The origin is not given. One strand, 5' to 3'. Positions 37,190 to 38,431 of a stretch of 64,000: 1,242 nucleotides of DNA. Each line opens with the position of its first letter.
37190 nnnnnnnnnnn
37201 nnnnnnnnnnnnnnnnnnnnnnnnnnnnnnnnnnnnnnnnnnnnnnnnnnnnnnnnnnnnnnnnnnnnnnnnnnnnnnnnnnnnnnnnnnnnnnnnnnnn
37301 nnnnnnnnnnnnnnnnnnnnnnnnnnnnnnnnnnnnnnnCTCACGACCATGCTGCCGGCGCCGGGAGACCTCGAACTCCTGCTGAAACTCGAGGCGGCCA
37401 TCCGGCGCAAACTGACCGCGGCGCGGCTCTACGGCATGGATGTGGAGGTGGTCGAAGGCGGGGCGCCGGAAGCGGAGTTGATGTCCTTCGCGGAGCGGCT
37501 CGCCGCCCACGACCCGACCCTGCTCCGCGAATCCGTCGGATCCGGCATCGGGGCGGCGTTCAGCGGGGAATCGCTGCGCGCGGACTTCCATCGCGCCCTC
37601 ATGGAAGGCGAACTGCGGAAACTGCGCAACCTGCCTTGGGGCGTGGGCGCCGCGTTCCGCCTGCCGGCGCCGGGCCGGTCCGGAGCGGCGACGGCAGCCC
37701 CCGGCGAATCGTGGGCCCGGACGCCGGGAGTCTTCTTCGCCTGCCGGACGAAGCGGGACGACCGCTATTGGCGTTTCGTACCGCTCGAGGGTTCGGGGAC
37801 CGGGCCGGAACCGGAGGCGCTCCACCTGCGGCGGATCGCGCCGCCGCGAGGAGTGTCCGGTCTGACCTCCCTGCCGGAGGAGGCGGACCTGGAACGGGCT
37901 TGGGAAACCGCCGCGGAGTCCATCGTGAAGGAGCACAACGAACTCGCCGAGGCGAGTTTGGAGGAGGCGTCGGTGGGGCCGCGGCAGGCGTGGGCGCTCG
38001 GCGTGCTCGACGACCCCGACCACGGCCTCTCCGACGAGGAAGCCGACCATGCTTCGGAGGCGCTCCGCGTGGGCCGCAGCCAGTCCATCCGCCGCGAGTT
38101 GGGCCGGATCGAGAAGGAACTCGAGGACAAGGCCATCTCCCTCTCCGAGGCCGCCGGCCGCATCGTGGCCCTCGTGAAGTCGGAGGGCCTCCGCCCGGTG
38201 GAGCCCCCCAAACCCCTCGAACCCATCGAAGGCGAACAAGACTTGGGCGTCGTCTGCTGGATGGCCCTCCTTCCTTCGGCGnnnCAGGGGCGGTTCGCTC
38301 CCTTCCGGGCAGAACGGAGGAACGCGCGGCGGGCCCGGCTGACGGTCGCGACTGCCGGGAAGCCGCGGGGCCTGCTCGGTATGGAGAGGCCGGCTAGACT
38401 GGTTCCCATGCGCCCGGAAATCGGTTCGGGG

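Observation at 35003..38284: PLD (HKD) nuclease fused N-terminally to a SNF2 helicase with a ~300-aa uncharacterised C-terminal extension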

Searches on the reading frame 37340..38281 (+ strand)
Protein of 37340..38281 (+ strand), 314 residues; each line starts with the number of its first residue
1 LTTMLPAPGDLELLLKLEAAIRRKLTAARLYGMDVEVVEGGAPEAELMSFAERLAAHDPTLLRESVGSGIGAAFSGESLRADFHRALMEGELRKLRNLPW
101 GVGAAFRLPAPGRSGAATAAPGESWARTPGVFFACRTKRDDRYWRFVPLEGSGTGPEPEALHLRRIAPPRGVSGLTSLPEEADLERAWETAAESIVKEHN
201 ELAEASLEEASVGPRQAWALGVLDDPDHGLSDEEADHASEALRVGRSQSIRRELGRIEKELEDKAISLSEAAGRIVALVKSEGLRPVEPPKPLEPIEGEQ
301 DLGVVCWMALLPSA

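Call 42: search_protein_representatives(protein=window:37340-38281:+)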
Query: 314 residues. Proteins with E-value up to 0.001 (for the whole library): 212; up to 1e-10: 96; up to 1e-30: 25. The best 150 are listed.
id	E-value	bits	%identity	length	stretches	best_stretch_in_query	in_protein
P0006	6.0e-115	400.3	67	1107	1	1-314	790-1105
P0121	7.6e-67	242.3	50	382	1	1-313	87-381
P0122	9.4e-59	215.8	53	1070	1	1-311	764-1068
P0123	2.5e-55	204.5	50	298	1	4-313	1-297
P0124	4.2e-52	193.9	51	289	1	33-311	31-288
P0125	4.6e-49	183.9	52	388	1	49-312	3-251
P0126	7.8e-49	183.2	52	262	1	43-311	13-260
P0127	4.1e-48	180.8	45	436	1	2-313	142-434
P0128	5.8e-48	180.3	41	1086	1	2-313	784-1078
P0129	1.5e-42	162.6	44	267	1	44-314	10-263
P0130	1.4e-38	149.5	48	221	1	93-314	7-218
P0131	6.4e-37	144.1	54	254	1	1-192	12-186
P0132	4.3e-35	138.1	42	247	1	50-314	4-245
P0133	1.3e-34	136.5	58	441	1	1-169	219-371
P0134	2.5e-34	135.6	64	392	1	1-129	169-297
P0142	1.9e-31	126.1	40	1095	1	1-310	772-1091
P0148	7.4e-28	114.3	36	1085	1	2-314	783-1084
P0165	1.5e-22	96.9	42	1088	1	2-309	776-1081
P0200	2.1e-13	66.8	30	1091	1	4-307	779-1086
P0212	3.7e-11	59.4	30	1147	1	11-310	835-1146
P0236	4.7e-09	52.5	34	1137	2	185-313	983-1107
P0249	2.2e-08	50.4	33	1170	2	186-314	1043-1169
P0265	6.5e-07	45.5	29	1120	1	9-310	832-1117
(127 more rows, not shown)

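Call 43: predict_structure(alignment_id=A2)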
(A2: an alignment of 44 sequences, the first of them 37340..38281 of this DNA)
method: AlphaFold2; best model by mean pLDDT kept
length: 314 residues; sequences in the alignment: 44
mean_pLDDT: 79.2   pTM: 0.59
mean pLDDT of the five models: 79.2, 77.7, 75.9, 74.4, 74.1
residues with pLDDT >= 90: 125; 70-90: 98; 50-70: 66; < 50: 25
segments of 3 or more residues with pLDDT < 50: 1-5, 38-41, 70-74, 161-167
pLDDT, mean of each block of 10 residues (from residue 1): 53 79 74 50 65 81 56 55 76 62 83 61 71 92 92 69 49 65 89 95 83 93 98 97 93 98 98 98 92 93 91 87
secondary structure, 60 per line:
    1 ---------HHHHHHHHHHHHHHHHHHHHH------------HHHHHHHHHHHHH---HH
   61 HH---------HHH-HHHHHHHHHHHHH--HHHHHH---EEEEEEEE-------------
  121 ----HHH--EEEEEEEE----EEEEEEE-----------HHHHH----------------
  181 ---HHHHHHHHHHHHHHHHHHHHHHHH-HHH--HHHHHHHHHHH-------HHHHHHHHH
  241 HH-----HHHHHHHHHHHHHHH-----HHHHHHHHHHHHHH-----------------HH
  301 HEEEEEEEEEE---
elements in order: H10-30 H43-55 H59-62 H76-88 H91-96 E100-107 E130-137 E142-148 H160-164 H184-207 H214-224 H232-242 H248-262 H268-281 E302-311

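Call 47: fold_search(model_id=the predicted structure, library=pdb)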
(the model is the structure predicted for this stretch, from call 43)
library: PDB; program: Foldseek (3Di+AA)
matches with E <= 10: 132; with E <= 0.001: 0
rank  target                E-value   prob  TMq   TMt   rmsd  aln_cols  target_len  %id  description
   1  5e86                  1.5e+00  0.04  0.12  0.15  16.8       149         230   16  isolated SBD of BiP with loop34 modification (released 2015-12-30)
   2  9k5p_A                1.8e+00  0.18  0.13  0.39  13.0        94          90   14  Crystal structure of designed zinc-induced homotrimer C3-Zn2-HEHE-19 (released 2025-10-22)
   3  8xr6_Q                2.1e+00  0.03  0.11  0.21  20.7       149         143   13  Cryo-EM structure of cryptophyte photosystem II (released 2024-06-19)
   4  4cv5_A                2.3e+00  0.04  0.12  0.18  19.8       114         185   17  yeast NOT1 CN9BD-CAF40 complex (released 2014-05-07)
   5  9k5p_B                2.8e+00  0.12  0.12  0.38  13.1        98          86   13  Crystal structure of designed zinc-induced homotrimer C3-Zn2-HEHE-19 (released 2025-10-22)
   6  9h65_B                2.8e+00  0.03  0.10  0.13  17.6       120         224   12  Steroidal Selective Modulators of FXR with Therapeutic Potential (released 2025-09-10)
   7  5i8j_A                3.3e+00  0.08  0.07  0.32   4.7        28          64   21  Crystal structure of Dmd from phage RB69 (released 2017-02-15)
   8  7cai_E                3.3e+00  0.07  0.08  0.12   6.1        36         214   14  SARS-CoV-2 S trimer with two RBDs in the open state and complexed with two H014 Fab (released 2020-09-23)
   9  9div_C                3.6e+00  0.05  0.13  0.24  18.1       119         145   19  The crystal structure of de novo designed ChuA binding protein C8 (released 2025-05-21)
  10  8cgp_A                3.6e+00  0.01  0.08  0.04  17.6       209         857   11  Insulin regulated aminopeptidase (IRAP) in complex with an allosteric aryl sulfonamide inhibitor (released 2024-01-31)
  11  1ors_B                3.8e+00  0.04  0.08  0.11   7.0        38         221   16  X-ray structure of the KvAP potassium channel voltage sensor in complex with an Fab (released 2003-05-06)
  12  4p7i_A                3.8e+00  0.01  0.09  0.10  17.8       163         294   14  Crystal structure of the Merlin FERM/DCAF1 complex (released 2014-04-09)
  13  8v2d_J                4.0e+00  0.04  0.12  0.12  11.3        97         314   23  Computational Designed Nanocage O43_129 (released 2024-03-13)
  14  3rvf_A                4.3e+00  0.03  0.11  0.14  17.0       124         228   14  FXR with SRC1 and GSK2034 (released 2011-09-21)
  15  5e6g_B                4.5e+00  0.06  0.11  0.27  16.3       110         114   14  Crystal Structure of De Novo Designed Protein CA01 (released 2016-05-18)
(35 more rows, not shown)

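Call 72: find_encoding_contigs(protein=P0200, flank=8000, max_places=3)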
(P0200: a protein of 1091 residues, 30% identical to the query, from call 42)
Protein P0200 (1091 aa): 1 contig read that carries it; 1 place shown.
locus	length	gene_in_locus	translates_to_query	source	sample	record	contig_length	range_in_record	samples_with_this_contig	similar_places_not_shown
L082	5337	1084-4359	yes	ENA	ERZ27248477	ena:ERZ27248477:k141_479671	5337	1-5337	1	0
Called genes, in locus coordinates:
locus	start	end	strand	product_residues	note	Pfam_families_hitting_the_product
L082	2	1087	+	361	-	?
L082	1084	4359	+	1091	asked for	PF13091:PLDc_2, PF00176:SNF2-rel_dom, PF00271:Helicase_C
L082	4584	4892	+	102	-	PF12728:HTH_17, PF00376:MerR (faint)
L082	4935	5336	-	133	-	?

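Call 73: search_protein_families(library=pfam, proteins=[P0128, P0142, P0148, P0165, P0212, P0236, P0249, P0265, L082:2-1084:+], max_evalue=0.001)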
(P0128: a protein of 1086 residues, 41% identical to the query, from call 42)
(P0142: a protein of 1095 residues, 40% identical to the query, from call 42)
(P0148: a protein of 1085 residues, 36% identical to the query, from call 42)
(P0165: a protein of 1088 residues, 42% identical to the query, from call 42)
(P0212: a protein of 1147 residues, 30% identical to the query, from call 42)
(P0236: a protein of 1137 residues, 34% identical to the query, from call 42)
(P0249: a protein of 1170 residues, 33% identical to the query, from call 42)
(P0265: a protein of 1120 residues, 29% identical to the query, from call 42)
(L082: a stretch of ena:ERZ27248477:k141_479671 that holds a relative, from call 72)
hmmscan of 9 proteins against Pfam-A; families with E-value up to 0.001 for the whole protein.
P0128 (1086 aa): 5 families
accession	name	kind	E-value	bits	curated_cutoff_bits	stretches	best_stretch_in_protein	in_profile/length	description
PF00271.37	Helicase_C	-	9.1e-13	48.9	23.5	1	648-775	2-110/110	Helicase conserved C-terminal domain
PF00176.29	SNF2-rel_dom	-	2.4e-09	37.2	24.9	1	330-410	110-177/290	SNF2-related domain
PF13091.12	PLDc_2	-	1e-07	32.3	27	1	54-200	24-132/132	PLD-like domain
PF04851.21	ResIII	-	7e-05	23.2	22.5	0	323-397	99-163/164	Type III restriction enzyme, res subunit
PF00270.35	DEAD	-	0.00015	22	26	0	272-397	16-161/167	DEAD/DEAH box helicase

P0142 (1095 aa): 8 families
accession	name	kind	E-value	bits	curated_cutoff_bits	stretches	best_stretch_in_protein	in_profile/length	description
PF00271.37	Helicase_C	-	4e-19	69.3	23.5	1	641-762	2-108/110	Helicase conserved C-terminal domain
PF00176.29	SNF2-rel_dom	-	8.8e-14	51.7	24.9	1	339-400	119-177/290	SNF2-related domain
PF13091.12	PLDc_2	-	9.4e-09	35.6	27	1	55-190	27-132/132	PLD-like domain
PF04851.21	ResIII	-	0.00024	21.5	22.5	0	258-387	21-163/164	Type III restriction enzyme, res subunit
PF09848.15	SLFN-g3_helicase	-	0.00028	20.7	24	1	270-363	11-97/354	Schlafen group 3, DNA/RNA helicase domain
PF00270.35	DEAD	-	0.00035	20.8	26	0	262-393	16-166/167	DEAD/DEAH box helicase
PF20720.3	nSTAND3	-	0.00037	20.7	27.2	1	246-332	3-83/155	Novel STAND NTPase 3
PF09565.16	RE_NgoFVII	-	0.00083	19.1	23.8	0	123-194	80-153/162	NgoFVII restriction endonuclease N-terminal PLD domain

P0148 (1085 aa): 5 families
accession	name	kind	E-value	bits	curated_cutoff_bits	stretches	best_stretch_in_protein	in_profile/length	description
PF00271.37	Helicase_C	-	9.5e-17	61.7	23.5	1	647-772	2-108/110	Helicase conserved C-terminal domain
PF13091.12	PLDc_2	-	6.8e-08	32.9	27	1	112-196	56-132/132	PLD-like domain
PF00176.29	SNF2-rel_dom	-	1.6e-07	31.2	24.9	1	288-412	72-180/290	SNF2-related domain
PF04851.21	ResIII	-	1.4e-05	25.5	22.5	1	267-394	25-162/164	Type III restriction enzyme, res subunit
PF00270.35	DEAD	-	9.5e-05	22.6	26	0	267-395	16-161/167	DEAD/DEAH box helicase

P0165 (1088 aa): 4 families
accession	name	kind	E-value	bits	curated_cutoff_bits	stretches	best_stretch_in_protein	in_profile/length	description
PF00271.37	Helicase_C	-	3e-15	56.8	23.5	1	640-768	2-110/110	Helicase conserved C-terminal domain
PF13091.12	PLDc_2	-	2e-12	47.5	27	1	38-185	12-132/132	PLD-like domain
PF00176.29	SNF2-rel_dom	-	1.8e-08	34.3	24.9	1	334-394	120-177/290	SNF2-related domain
PF00270.35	DEAD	-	0.0006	20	26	0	337-381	115-161/167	DEAD/DEAH box helicase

P0212 (1147 aa): 5 families
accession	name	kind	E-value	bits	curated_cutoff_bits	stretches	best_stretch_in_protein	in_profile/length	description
PF00271.37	Helicase_C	-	5.9e-19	68.8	23.5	1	698-818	11-110/110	Helicase conserved C-terminal domain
PF00176.29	SNF2-rel_dom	-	1.8e-11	44.2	24.9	1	328-410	106-179/290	SNF2-related domain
PF13091.12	PLDc_2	-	1.1e-09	38.6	27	1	43-207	9-132/132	PLD-like domain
PF04851.21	ResIII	-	1e-08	35.7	22.5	0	329-394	103-162/164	Type III restriction enzyme, res subunit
PF00270.35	DEAD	-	0.0001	22.5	26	0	347-398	114-163/167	DEAD/DEAH box helicase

P0236 (1137 aa): 5 families
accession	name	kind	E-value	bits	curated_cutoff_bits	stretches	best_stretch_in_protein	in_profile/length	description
PF00271.37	Helicase_C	-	9.8e-14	52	23.5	1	685-803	11-110/110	Helicase conserved C-terminal domain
PF00176.29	SNF2-rel_dom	-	7e-13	48.8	24.9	1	269-479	16-241/290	SNF2-related domain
PF13091.12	PLDc_2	-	3.9e-10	40.1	27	1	126-201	57-132/132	PLD-like domain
PF04851.21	ResIII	-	1.1e-05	25.9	22.5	0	270-398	23-163/164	Type III restriction enzyme, res subunit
PF00270.35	DEAD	-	5.8e-05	23.3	26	0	346-398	106-161/167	DEAD/DEAH box helicase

P0249 (1170 aa): 5 families
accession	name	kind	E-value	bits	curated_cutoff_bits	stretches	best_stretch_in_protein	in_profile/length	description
PF00271.37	Helicase_C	-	1.6e-14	54.5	23.5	1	781-833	58-110/110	Helicase conserved C-terminal domain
PF00176.29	SNF2-rel_dom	-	1.5e-12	47.6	24.9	1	276-492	16-227/290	SNF2-related domain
PF13091.12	PLDc_2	-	9.3e-10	38.9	27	1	127-205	57-132/132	PLD-like domain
PF04851.21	ResIII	-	6.7e-09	36.3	22.5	1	268-425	13-163/164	Type III restriction enzyme, res subunit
PF00270.35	DEAD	-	0.00021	21.5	26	0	377-425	115-161/167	DEAD/DEAH box helicase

P0265 (1120 aa): 5 families
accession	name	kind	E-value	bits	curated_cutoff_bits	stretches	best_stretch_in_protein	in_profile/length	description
PF00271.37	Helicase_C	-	8.1e-15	55.5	23.5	1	692-817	11-110/110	Helicase conserved C-terminal domain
PF13091.12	PLDc_2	-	2.8e-11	43.8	27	1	145-219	58-132/132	PLD-like domain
PF00176.29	SNF2-rel_dom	-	1.3e-10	41.3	24.9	1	339-424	104-177/290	SNF2-related domain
PF04851.21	ResIII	-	2.9e-07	31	22.5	1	284-410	21-162/164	Type III restriction enzyme, res subunit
PF00270.35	DEAD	-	6.2e-07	29.7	26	1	280-411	8-161/167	DEAD/DEAH box helicase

L082:2-1084:+ (361 aa): 0 families

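Call 74: find_encoding_contigs(protein=P0212, flank=8000, max_places=3)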
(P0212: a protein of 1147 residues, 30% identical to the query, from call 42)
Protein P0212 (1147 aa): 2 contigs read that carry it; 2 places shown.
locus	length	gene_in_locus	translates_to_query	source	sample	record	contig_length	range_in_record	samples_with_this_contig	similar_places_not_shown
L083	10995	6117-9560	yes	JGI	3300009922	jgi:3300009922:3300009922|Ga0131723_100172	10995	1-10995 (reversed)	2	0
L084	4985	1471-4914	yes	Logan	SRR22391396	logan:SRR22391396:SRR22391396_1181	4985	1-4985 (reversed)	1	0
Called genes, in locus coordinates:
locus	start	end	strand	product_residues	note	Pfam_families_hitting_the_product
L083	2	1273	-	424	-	?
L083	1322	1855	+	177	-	-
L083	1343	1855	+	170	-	-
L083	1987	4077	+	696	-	-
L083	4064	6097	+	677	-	PF07669:Eco57I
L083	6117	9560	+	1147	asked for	PF13091:PLDc_2, PF04851:ResIII (faint), PF00176:SNF2-rel_dom, PF00271:Helicase_C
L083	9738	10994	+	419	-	?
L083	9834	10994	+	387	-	?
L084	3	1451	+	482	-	?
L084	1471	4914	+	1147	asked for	PF13091:PLDc_2, PF04851:ResIII (faint), PF00176:SNF2-rel_dom, PF00271:Helicase_C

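Call 75: find_encoding_contigs(protein=P0265, flank=8000, max_places=3)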
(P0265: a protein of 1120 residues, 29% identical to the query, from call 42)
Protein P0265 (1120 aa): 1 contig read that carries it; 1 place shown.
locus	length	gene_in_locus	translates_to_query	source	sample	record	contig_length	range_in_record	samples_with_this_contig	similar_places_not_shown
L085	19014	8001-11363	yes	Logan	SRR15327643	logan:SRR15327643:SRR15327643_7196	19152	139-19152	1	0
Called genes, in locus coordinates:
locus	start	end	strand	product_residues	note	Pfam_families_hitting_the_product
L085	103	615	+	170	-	-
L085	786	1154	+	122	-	-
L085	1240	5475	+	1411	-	PF07669:Eco57I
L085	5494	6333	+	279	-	-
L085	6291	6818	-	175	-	-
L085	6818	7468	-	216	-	PF15731:MqsA_antitoxin, PF01381:HTH_3, PF13560:HTH_31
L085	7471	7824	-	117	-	-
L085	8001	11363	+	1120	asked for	PF13091:PLDc_2, PF00270:DEAD (weak), PF04851:ResIII (weak), PF00176:SNF2-rel_dom (weak), PF00271:Helicase_C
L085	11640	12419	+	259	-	PF08980:DUF1883, PF01582:TIR, PF13676:TIR_2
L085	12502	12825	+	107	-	-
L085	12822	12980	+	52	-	-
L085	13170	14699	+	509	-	-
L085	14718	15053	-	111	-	-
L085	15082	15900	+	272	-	-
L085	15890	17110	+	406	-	PF16793:RepB_primase (weak)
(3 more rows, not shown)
